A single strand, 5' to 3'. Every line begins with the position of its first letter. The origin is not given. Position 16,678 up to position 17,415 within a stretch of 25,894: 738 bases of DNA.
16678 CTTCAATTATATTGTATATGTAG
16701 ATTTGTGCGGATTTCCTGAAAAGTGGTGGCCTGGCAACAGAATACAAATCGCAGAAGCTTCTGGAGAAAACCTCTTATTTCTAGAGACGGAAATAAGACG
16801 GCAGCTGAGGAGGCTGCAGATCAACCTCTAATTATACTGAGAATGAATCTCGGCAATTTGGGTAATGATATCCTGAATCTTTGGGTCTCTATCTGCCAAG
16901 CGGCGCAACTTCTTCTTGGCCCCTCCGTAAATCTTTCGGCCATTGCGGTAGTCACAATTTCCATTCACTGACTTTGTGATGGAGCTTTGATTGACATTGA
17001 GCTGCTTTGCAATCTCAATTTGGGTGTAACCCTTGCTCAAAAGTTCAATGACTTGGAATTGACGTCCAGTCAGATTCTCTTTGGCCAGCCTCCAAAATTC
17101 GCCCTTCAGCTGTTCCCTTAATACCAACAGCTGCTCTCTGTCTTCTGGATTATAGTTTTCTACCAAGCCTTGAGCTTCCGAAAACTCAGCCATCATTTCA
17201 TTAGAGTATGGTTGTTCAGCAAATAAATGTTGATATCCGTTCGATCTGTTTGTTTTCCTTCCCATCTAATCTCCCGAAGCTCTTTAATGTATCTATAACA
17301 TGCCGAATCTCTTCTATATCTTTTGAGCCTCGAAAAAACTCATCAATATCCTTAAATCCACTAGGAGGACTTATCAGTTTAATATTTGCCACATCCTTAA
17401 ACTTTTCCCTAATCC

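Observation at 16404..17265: Sigma-70 region-4-like protein sitting at an operon boundary with double hairpin and a 424-bp non-coding region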

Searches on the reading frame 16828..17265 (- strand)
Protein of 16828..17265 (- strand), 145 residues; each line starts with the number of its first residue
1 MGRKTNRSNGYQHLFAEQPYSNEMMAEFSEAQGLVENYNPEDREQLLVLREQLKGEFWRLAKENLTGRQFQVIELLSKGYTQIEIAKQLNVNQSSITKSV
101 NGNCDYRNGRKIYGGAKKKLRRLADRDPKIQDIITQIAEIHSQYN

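Call 5: search_protein_families(library=pfam, proteins=[window:16828-17265:-], max_evalue=1)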
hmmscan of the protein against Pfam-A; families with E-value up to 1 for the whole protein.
window:16828-17265:- (145 aa): 16 families
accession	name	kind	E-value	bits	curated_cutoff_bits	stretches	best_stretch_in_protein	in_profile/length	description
PF00196.25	GerE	-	2.6e-05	24.2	23.5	1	64-96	2-34/57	Bacterial regulatory proteins, luxR family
PF01371.25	Trp_repressor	-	0.0018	18.7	27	1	69-99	38-69/88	Trp repressor protein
PF13384.12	HTH_23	-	0.0023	18.2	24.6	1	69-98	7-36/50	Homeodomain-like domain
PF19610.4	DUF6115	-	0.004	18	27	1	63-93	94-124/134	Family of unknown function (DUF6115)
PF13518.12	HTH_28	-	0.0094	16.5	25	1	70-98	3-31/52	Helix-turn-helix domain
PF01381.28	HTH_3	-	0.011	16.2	23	1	76-101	6-31/55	Helix-turn-helix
PF21694.2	DNA_pol3_delta_C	-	0.022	15.2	27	1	70-100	48-78/121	DNA polymerase III delta subunit, C-terminal domain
PF08281.18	Sigma70_r4_2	-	0.023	14.8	25.7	1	62-96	8-43/54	Sigma-70, region 4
PF04297.20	UPF0122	-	0.026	15.2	22.7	1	61-104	14-58/101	Putative helix-turn-helix protein, YlxM / p13 like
PF02796.21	HTH_7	-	0.029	14.9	23.8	1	68-95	10-37/45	Helix-turn-helix domain of resolvase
PF13744.12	HTH_37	-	0.064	13.5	27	1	77-104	29-56/80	Helix-turn-helix domain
PF01047.28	MarR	-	0.069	13.5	24.6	1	78-98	16-36/59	MarR family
PF14304.11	CSTF_C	-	0.076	13.1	24.3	1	40-54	25-39/41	Transcription termination and cleavage factor C-terminal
PF04545.22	Sigma70_r4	-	0.1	12.6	24.1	1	65-96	5-37/50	Sigma-70, region 4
PF01325.25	Fe_dep_repress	-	0.13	13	26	1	82-101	25-44/60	Iron dependent repressor, N-terminal DNA binding domain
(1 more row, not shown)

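Call 6: search_protein_families(library=phrogs, proteins=[window:16828-17265:-], max_evalue=0.1)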
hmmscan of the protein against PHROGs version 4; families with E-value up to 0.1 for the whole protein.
window:16828-17265:- (145 aa): 34 families (the best 25 are shown)
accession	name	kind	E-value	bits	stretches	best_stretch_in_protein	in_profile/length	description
phrog_6831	-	transcription regulation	4.1e-06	27.7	1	72-104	11-43/68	transcriptional regulator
phrog_351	-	transcription regulation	3e-05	23.8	1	50-98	661-713/928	RNA polymerase sigma factor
phrog_11108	-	unknown function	0.0001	23.2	1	40-101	27-85/180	-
phrog_3512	-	transcription regulation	0.0012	20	1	58-100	61-102/130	sigma factor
phrog_15092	-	unknown function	0.0014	19.7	0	42-110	39-102/166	-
phrog_3218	-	head and packaging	0.0015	19.3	1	63-102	17-56/152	terminase small subunit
phrog_1740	-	transcription regulation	0.0015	18.1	1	50-99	154-204/567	RNA polymerase sigma factor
phrog_5767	-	transcription regulation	0.0017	18.8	1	61-101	286-326/393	sigma factor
phrog_59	-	DNA, RNA and nucleotide metabolism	0.0031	17.9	1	4-117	237-284/423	HNH endonuclease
phrog_3282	-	transcription regulation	0.0041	18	1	63-100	46-83/158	sigma factor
phrog_9628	-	unknown function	0.0056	17.5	1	71-121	9-62/133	-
phrog_664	-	DNA, RNA and nucleotide metabolism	0.0057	17.5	1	63-127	83-148/210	DNA binding protein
phrog_20467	-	DNA, RNA and nucleotide metabolism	0.0069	17.3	1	72-100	71-99/112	HNH endonuclease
phrog_645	-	DNA, RNA and nucleotide metabolism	0.0092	17.1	1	57-100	15-59/196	Rnase E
phrog_14826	-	unknown function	0.015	15.8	1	61-98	89-126/231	-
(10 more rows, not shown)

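Call 7: search_dna_similar(query=window:16828-17265:-, collection=phages, mode=protein, max_evalue=0.001, max_rows=30)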
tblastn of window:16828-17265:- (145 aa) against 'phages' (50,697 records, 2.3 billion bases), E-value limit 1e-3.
No match.

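Call 9: find_homologous_proteins(query=window:16828-17265:-, max_evalue=0.001)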
Query window:16828-17265:- (145 aa): 463 proteins with E <= 0.001 among 472 candidates; the best 120 are listed.
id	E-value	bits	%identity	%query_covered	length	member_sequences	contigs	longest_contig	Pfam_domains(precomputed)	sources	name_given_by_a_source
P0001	9.1e-90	316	100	100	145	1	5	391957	-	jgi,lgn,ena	jgi:DNA-binding CsgD family transcriptional regulator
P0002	4.1e-88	310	98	100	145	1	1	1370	PF00196.26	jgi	jgi:DNA-binding CsgD family transcriptional regulator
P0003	9.9e-88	309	97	100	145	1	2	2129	PF00196.26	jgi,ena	-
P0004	6.0e-87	306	96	100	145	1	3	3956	PF00196.26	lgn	-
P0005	7.0e-87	306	97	100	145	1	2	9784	PF00196.26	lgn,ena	-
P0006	5.6e-85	300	95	100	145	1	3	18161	PF00196.26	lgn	-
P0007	7.9e-85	300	95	100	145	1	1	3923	PF00196.26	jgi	jgi:DNA-binding CsgD family transcriptional regulator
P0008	2.4e-84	298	93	100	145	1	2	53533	PF00196.26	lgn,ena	-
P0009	2.6e-84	298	93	100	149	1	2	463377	PF00196.26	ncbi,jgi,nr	ncbi:LuxR C-terminal-related transcriptional regulator [Candidatus Pacearchaeota archaeon]|jgi:DNA-b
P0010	1.2e-83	296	94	100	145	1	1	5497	PF00196.26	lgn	-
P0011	1.8e-81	289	92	100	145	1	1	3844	PF00196.26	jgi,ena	-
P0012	5.6e-80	284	89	100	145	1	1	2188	PF00196.26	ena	-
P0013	6.7e-80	284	89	100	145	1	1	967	PF00196.26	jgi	jgi:DNA-binding CsgD family transcriptional regulator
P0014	2.3e-79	282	89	100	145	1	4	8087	PF00196.26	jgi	jgi:DNA-binding CsgD family transcriptional regulator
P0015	6.4e-79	280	90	100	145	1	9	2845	PF00196.26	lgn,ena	-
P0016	9.0e-79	280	90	100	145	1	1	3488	PF00196.26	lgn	-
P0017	1.7e-78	279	88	99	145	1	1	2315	PF00196.26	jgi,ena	-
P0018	4.4e-78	278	87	100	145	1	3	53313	PF00196.26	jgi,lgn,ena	-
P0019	4.9e-78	278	88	100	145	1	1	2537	PF00196.26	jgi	jgi:DNA-binding CsgD family transcriptional regulator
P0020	5.2e-78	277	87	100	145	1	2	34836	PF00196.26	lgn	-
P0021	5.3e-78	277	88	100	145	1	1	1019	PF00196.26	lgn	-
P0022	6.0e-78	277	89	100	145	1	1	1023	PF00196.26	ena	-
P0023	6.7e-78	277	88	100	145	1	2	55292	PF00196.26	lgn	-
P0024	7.8e-78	277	86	100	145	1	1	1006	PF00196.26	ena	-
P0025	9.8e-78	277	88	100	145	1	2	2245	PF00196.26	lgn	-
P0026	1.1e-77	276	86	100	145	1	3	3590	PF00196.26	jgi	jgi:DNA-binding CsgD family transcriptional regulator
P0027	1.1e-77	276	86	100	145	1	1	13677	PF00196.26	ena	-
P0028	1.2e-77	276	90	99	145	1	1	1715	PF00196.26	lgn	-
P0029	1.6e-77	276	86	100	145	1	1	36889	PF00196.26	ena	-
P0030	1.8e-77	276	85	99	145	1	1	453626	PF00196.26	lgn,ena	-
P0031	2.0e-77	276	87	100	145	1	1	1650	PF13384.13,PF00196.26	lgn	-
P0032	2.9e-77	275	88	100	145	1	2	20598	PF00196.26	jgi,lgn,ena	jgi:DNA-binding CsgD family transcriptional regulator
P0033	3.0e-77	275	86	100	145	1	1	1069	PF00196.26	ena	-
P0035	4.9e-77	274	86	100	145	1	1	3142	PF00196.26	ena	-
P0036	5.3e-77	274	86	100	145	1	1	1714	PF00196.26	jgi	jgi:DNA-binding CsgD family transcriptional regulator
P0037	5.8e-77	274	86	100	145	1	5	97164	PF00196.26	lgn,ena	-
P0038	5.9e-77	274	86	100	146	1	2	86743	PF00196.26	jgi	jgi:DNA-binding CsgD family transcriptional regulator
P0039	6.2e-77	274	88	100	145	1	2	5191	PF00196.26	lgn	-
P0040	1.6e-76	273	87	100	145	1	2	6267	PF00196.26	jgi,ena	jgi:DNA-binding CsgD family transcriptional regulator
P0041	4.3e-76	271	88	100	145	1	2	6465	PF00196.26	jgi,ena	jgi:DNA-binding CsgD family transcriptional regulator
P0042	5.7e-76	271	86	100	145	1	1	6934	PF00196.26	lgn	-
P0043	5.9e-76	271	83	100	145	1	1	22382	PF13384.13,PF00196.26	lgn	-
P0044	9.8e-76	270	86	100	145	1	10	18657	PF00196.26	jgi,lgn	jgi:DNA-binding CsgD family transcriptional regulator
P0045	1.0e-75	270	86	100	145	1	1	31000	PF00196.26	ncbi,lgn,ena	-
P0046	1.0e-75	270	87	100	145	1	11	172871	PF00196.26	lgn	-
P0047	1.8e-75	269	84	100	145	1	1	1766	PF00196.26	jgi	jgi:DNA-binding CsgD family transcriptional regulator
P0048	4.8e-75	268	85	99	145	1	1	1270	PF00196.26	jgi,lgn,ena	-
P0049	5.3e-75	268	85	99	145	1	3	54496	PF00196.26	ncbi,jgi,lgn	-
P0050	5.4e-75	268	85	100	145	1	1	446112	PF00196.26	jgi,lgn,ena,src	-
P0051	6.2e-75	268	86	100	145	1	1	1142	PF00196.26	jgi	jgi:DNA-binding CsgD family transcriptional regulator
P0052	7.3e-75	267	83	100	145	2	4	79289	PF13384.13,PF00196.26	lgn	-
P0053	7.9e-75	267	84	100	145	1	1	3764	PF00196.26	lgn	-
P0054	8.4e-75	267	86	100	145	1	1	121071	PF00196.26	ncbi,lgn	-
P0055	9.1e-75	267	84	100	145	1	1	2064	PF00196.26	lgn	-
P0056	2.0e-74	266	85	100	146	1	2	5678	PF00196.26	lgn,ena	-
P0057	6.5e-74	264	83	100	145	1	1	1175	PF00196.26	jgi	jgi:DNA-binding CsgD family transcriptional regulator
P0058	7.3e-74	264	81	100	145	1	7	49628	PF00196.26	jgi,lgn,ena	jgi:DNA-binding CsgD family transcriptional regulator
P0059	1.5e-73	263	83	100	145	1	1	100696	PF00196.26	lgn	-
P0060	1.8e-73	263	83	100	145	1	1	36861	PF00196.26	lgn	-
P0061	2.1e-73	263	85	100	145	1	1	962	PF00196.26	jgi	jgi:DNA-binding CsgD family transcriptional regulator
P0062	2.2e-73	262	83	100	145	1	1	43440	PF00196.26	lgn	-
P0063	2.7e-73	262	83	100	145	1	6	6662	PF00196.26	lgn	-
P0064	3.9e-73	262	83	99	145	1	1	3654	PF00196.26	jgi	jgi:DNA-binding CsgD family transcriptional regulator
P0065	4.7e-73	261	83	100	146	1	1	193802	PF00196.26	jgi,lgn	-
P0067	6.7e-73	261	83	100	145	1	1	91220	PF00196.26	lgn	-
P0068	7.8e-73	261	80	100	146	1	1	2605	PF00196.26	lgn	-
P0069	9.1e-73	260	100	84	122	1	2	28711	PF00196.26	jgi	jgi:DNA-binding CsgD family transcriptional regulator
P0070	1.9e-72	259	81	100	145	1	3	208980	PF00196.26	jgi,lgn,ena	jgi:DNA-binding CsgD family transcriptional regulator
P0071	2.7e-72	259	83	100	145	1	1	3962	PF00196.26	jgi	jgi:DNA-binding CsgD family transcriptional regulator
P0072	2.0e-71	256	79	100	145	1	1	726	PF00196.26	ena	-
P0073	4.5e-71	255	81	100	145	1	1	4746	PF00196.26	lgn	-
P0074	5.6e-71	255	80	100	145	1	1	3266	PF00196.26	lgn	-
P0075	7.2e-71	254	81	100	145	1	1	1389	PF00196.26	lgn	-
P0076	1.2e-70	254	82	100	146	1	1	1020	PF00196.26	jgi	-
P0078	1.7e-70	253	80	99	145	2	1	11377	PF00196.26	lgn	-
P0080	2.4e-70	253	80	100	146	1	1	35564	PF00196.26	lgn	-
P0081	4.5e-70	252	78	100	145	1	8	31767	PF00196.26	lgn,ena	-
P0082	4.9e-70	252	80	100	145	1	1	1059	PF00196.26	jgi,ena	-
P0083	5.4e-70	252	78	100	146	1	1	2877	PF00196.26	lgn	-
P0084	6.7e-70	251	81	100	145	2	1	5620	PF00196.26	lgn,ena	-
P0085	1.0e-69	251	79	100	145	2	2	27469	PF00196.26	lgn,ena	-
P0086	2.5e-69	249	77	100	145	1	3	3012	PF00196.26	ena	-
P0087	1.7e-68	247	78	100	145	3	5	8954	PF00196.26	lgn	-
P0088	3.9e-68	246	77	100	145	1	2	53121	PF00196.26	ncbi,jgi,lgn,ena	ncbi:MAG: LuxR C-terminal-related transcriptional regulator [Clostridia bacterium]|jgi:DNA-binding C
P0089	4.2e-68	245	77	100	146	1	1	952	PF00196.26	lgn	-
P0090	5.7e-68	245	76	100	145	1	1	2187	PF00196.26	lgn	-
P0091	3.0e-67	243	76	100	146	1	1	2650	PF00196.26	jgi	-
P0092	1.8e-66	240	77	100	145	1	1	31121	PF00196.26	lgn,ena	-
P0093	3.6e-65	236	75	100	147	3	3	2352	PF00196.26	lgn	-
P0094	3.9e-65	236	76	100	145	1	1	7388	PF00196.26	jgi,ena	-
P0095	4.2e-65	236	76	99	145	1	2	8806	PF13384.13,PF00196.26,PF04545.23,PF08281.19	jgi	jgi:DNA-binding CsgD family transcriptional regulator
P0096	4.7e-65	236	76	99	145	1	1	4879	PF13384.13,PF00196.26,PF08281.19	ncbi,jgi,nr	ncbi:MAG: LuxR C-terminal-related transcriptional regulator [Candidatus Bathyarchaeota archaeon]|jgi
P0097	7.9e-65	235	76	99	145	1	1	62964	PF13384.13,PF00196.26,PF08281.19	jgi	jgi:DNA-binding CsgD family transcriptional regulator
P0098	1.0e-64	234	73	99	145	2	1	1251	PF00196.26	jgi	jgi:DNA-binding CsgD family transcriptional regulator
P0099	3.4e-64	233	76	99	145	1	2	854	PF13384.13,PF19610.6,PF00196.26,PF08281.19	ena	-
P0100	7.2e-63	228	72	100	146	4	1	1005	PF00196.26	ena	-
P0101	1.0e-62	228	72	99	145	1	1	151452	PF00196.26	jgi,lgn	jgi:DNA-binding CsgD family transcriptional regulator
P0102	1.3e-62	228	73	100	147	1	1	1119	PF00196.26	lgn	-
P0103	2.0e-62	227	72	99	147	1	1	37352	PF00196.26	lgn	-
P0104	2.8e-62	227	70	99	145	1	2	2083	PF00196.26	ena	-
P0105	1.1e-61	225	74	99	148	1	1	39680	PF13384.13,PF00196.26,PF08281.19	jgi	jgi:predicted DNA-binding protein YlxM (UPF0122 family)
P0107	3.5e-61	223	71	99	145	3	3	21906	PF00196.26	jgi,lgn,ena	jgi:DNA-binding CsgD family transcriptional regulator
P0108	3.9e-61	223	74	98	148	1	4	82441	PF00196.26,PF08281.19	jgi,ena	jgi:DNA-binding CsgD family transcriptional regulator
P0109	5.2e-61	222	87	84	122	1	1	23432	PF00196.26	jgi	jgi:DNA-binding CsgD family transcriptional regulator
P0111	7.9e-61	222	72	100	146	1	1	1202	PF00196.26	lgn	-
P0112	1.0e-60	222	86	84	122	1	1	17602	PF00196.26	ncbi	-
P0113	1.1e-60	221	86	84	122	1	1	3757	PF00196.26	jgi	jgi:DNA-binding CsgD family transcriptional regulator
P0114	1.1e-60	221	72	100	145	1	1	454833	PF13384.13,PF19610.6,PF00196.26,PF08281.19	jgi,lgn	jgi:predicted DNA-binding protein YlxM (UPF0122 family)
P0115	9.2e-60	218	83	84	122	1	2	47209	PF00196.26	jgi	jgi:DNA-binding CsgD family transcriptional regulator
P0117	3.0e-59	217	68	100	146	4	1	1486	PF00196.26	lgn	-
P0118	3.8e-59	216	83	84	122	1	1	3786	PF00196.26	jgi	-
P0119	6.9e-59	216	69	99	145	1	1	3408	PF13384.13,PF00196.26,PF08281.19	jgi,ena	-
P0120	1.0e-58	215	72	99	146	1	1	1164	PF13384.13,PF00196.26,PF08281.19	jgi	jgi:DNA-binding CsgD family transcriptional regulator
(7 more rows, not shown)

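Call 10: find_related_loci(query=window:16828-17265:-, collection=viral_contigs, flank=6000)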
Query window:16828-17265:- (145 aa) in viral_contigs; peptide patterns used: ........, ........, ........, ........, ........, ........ (x = any residue, [..] = any of these).
43 stretches matched a pattern; 37 encode a relative of the query (tblastn E <= 1e-3); 37 distinct loci.
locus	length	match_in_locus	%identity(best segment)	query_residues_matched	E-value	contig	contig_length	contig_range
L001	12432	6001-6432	85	1-144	1e-82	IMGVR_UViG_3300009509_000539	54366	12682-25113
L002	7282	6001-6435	81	1-145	7e-82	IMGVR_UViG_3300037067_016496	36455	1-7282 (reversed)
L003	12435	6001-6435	83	1-145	4e-81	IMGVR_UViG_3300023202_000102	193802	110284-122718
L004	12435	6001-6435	81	1-145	7e-81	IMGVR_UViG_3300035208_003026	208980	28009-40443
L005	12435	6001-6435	81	1-145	7e-81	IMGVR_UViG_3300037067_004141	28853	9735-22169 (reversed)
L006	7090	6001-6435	77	1-145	4e-76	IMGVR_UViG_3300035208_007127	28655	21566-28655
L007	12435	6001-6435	85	1-145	2e-72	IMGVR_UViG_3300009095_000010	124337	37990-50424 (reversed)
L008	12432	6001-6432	72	1-144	1e-69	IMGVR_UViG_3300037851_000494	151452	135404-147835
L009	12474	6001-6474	64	1-145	5e-61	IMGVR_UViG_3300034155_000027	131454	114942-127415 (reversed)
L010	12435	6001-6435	62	1-145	2e-60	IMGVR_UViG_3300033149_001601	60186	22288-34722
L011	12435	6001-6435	59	1-145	6e-57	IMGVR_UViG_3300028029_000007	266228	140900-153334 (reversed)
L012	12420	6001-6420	58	6-144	1e-49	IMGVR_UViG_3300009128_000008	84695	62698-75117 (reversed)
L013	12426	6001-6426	56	4-144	9e-50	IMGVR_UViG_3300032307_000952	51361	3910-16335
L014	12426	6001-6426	56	4-144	9e-50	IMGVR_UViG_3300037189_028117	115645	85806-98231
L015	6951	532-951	58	1-140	2e-48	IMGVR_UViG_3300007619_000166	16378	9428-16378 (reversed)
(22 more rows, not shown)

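Call 12: find_encoding_contigs(protein=window:16828-17265:-, flank=4000, max_places=8)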
Protein window:16828-17265:- (145 aa): 9 contigs read that carry it; 5 places shown.
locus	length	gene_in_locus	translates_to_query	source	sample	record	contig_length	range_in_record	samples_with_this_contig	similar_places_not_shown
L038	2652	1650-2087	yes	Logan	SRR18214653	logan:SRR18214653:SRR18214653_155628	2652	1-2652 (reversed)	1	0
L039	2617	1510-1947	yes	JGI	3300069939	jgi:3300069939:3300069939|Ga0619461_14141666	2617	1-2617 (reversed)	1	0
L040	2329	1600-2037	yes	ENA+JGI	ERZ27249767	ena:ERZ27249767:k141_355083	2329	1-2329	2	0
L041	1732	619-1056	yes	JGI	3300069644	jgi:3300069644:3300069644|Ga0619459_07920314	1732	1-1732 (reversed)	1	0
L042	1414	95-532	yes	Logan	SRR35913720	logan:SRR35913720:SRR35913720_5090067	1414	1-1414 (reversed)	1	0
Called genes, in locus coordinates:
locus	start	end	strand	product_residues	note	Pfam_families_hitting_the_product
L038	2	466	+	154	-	?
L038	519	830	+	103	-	-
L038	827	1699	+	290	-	PF08275:DNAG_N (weak), PF13662:Toprim_4, PF13155:Toprim_2, PF13362:Toprim_3 (weak)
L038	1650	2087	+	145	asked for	-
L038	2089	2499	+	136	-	-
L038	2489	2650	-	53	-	?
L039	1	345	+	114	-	?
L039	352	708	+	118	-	-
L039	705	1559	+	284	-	PF13662:Toprim_4, PF13155:Toprim_2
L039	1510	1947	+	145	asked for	-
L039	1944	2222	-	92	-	-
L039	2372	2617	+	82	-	?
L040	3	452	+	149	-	?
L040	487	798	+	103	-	-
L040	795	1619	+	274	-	PF13155:Toprim_2, PF13662:Toprim_4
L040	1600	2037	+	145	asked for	-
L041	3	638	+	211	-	?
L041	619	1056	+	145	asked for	-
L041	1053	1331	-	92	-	-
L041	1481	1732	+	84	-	?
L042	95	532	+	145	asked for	-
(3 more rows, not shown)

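Call 28: search_solved_structures(query=A1, max_evalue=10, show_alignments=3)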
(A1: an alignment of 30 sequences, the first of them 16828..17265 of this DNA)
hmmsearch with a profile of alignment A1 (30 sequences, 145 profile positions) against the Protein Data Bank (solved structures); distinct sequences matched with E-value up to 10: 51.
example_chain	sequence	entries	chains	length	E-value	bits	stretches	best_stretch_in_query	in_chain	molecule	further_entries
3tgn_A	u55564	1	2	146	0.00075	22.6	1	62-101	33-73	Adc operon repressor AdcR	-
5jlu_A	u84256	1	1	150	0.0024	21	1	62-101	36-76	Adhesin competence repressor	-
5jls_A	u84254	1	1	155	0.0025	20.9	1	62-101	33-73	Adhesin competence repressor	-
3kln_A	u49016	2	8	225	0.0055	19.8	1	63-96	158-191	Transcriptional regulator, LuxR family | Transcriptional regulator VpsT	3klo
8u3b_G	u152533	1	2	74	0.0062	19.6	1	63-97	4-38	Nitrate/nitrite response regulator protein NarL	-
3mzy_A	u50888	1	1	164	0.0064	19.6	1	16-100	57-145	RNA polymerase sigma-H factor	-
1je8_A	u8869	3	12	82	0.0071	19.4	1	63-97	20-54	Nitrate/Nitrite Response Regulator Protein NARL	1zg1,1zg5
4gvp_A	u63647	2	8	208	0.021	17.9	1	44-92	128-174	Response regulator protein vraR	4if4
7ve6_A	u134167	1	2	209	0.021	17.9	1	44-92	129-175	Response regulator protein VraR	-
7ve4_A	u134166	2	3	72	0.03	17.4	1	63-94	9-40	DNA-binding response regulator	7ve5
2krf_A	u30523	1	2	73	0.031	17.3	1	62-100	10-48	Transcriptional regulatory protein comA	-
4wt0_B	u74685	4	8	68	0.033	17.3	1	61-97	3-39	Response regulator receiver domain protein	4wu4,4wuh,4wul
1a04_A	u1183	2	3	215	0.035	17.1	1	63-97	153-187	NITRATE/NITRITE RESPONSE REGULATOR PROTEIN NARL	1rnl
1p4w_A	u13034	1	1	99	0.039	17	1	62-94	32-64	rcsB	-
4wsz_A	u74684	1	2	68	0.039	17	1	61-96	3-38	Response regulator receiver domain protein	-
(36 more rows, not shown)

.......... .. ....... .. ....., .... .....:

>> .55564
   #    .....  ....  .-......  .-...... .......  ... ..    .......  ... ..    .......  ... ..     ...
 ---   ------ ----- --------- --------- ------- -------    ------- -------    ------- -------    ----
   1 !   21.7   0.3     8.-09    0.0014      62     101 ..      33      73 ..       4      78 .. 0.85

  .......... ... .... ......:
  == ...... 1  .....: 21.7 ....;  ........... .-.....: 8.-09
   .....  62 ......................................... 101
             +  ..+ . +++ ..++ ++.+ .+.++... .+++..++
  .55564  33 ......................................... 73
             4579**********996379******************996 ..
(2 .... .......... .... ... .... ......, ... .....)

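Call 32: predict_structure(alignment_id=A1)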
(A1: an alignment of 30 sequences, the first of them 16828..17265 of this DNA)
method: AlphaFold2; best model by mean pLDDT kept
length: 145 residues; sequences in the alignment: 30
mean_pLDDT: 74.8   pTM: 0.63
mean pLDDT of the five models: 74.8, 73.8, 73.7, 72.7, 70.3
residues with pLDDT >= 90: 58; 70-90: 38; 50-70: 13; < 50: 36
segments of 3 or more residues with pLDDT < 50: 1-34
pLDDT, mean of each block of 10 residues (from residue 1): 40 40 37 64 92 94 90 91 93 87 57 74 92 93 81
secondary structure, 60 per line:
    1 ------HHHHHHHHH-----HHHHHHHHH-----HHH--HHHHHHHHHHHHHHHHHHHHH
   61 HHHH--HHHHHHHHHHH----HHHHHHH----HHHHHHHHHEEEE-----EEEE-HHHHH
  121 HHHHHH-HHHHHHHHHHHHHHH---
elements in order: H7-15 H21-29 H40-64 H67-77 H82-88 H93-101 E102-105 E111-114 H116-126 H128-142
